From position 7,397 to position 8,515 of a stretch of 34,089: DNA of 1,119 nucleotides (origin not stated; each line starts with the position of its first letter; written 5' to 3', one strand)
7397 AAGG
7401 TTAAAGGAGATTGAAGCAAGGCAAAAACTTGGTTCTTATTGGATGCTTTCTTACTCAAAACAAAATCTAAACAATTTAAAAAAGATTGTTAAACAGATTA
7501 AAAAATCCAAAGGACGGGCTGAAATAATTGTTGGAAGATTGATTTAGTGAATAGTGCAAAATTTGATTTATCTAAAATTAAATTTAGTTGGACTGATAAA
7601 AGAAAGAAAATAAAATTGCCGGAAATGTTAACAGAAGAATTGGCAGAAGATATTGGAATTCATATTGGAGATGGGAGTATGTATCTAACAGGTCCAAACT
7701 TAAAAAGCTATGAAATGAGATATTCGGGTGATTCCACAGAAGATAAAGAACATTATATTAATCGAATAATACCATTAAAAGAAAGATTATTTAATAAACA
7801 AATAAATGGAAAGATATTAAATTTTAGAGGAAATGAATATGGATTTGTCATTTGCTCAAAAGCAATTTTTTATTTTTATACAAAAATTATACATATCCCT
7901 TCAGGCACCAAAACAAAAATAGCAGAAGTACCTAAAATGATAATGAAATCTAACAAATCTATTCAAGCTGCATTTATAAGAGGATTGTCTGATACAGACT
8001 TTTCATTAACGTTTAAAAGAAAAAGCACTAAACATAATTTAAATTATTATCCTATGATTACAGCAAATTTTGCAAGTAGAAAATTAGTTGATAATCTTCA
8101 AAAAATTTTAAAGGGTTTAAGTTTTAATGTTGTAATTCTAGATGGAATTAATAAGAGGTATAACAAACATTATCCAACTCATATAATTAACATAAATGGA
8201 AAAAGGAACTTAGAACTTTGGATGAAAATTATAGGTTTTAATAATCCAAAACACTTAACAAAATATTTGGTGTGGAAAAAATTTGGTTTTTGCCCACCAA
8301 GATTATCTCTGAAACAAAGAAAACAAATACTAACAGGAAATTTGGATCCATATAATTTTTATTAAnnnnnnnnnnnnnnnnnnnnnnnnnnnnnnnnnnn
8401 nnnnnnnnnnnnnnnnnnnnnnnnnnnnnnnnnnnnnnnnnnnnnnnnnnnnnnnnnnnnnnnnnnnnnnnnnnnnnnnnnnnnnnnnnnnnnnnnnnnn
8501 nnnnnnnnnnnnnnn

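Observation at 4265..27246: Thirteen BHB introns in five tRNA genes at eleven positions, encoded beside an atypical EndA: candidate hyper-fragmented tRNA/splicing system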

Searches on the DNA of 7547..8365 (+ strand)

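Call 64: search_rna_families(sources=[L082, L084, L086, L088, L091, L092, L093, L095, L081, L005, L018, L041, L049, L058, L039, L006], threshold=gathering)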
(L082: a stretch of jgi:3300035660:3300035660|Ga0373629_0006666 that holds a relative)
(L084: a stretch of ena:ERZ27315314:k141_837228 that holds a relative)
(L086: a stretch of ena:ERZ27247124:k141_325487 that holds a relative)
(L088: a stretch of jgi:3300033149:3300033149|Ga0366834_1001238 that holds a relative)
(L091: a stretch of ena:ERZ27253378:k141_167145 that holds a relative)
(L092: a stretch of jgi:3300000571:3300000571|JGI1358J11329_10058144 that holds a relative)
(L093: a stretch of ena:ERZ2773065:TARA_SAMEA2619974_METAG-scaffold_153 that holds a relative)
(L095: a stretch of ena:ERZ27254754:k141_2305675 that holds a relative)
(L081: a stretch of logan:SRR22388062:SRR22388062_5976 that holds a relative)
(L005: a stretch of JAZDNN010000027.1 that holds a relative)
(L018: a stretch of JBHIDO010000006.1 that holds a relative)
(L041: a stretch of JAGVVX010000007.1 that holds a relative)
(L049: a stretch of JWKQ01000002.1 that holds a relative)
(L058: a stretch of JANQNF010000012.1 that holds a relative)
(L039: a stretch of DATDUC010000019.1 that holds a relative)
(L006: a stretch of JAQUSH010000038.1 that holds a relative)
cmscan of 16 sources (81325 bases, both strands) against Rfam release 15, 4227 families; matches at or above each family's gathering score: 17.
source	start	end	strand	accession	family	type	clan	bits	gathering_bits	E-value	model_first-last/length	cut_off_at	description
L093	2305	2378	+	RF00005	tRNA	Gene; tRNA;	CL00001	69.3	29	6.2e-13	1-71/71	no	tRNA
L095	2344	2417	+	RF00005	tRNA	Gene; tRNA;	CL00001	63.8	29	2e-11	1-71/71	no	tRNA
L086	1402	1475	+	RF00005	tRNA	Gene; tRNA;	CL00001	63.6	29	2.3e-11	1-71/71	no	tRNA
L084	4686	4757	+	RF00005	tRNA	Gene; tRNA;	CL00001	62.9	29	3.6e-11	1-71/71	no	tRNA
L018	2311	2405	+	RF00005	tRNA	Gene; tRNA;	CL00001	51.9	29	3.8e-08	1-71/71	no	tRNA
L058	1831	1922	+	RF00005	tRNA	Gene; tRNA;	CL00001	50.9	29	7.3e-08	1-71/71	no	tRNA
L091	1327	1412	+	RF00005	tRNA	Gene; tRNA;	CL00001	50.4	29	9.6e-08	1-71/71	no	tRNA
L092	76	161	+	RF00005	tRNA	Gene; tRNA;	CL00001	50.4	29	9.6e-08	1-71/71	no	tRNA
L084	3367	3484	+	RF00005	tRNA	Gene; tRNA;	CL00001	49.2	29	2.1e-07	1-71/71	no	tRNA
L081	2269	2385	+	RF00005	tRNA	Gene; tRNA;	CL00001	46.2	29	1.4e-06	1-71/71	no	tRNA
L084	3993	4082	+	RF00005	tRNA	Gene; tRNA;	CL00001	43.9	29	6.1e-06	1-71/71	no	tRNA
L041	82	214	+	RF00005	tRNA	Gene; tRNA;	CL00001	43.4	29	8.2e-06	1-71/71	no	tRNA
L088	3352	3481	-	RF00005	tRNA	Gene; tRNA;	CL00001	41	29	3.7e-05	1-71/71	no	tRNA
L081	3383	3486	+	RF00005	tRNA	Gene; tRNA;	CL00001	40.3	29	5.8e-05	1-71/71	no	tRNA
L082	18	137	-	RF00005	tRNA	Gene; tRNA;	CL00001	37.7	29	0.00031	1-71/71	no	tRNA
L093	1363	1417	+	RF00005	tRNA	Gene; tRNA;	CL00001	34.3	29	0.0027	9-63/71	no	tRNA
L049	1009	1069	+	RF00005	tRNA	Gene; tRNA;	CL00001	29.2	29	0.067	1-71/71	no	tRNA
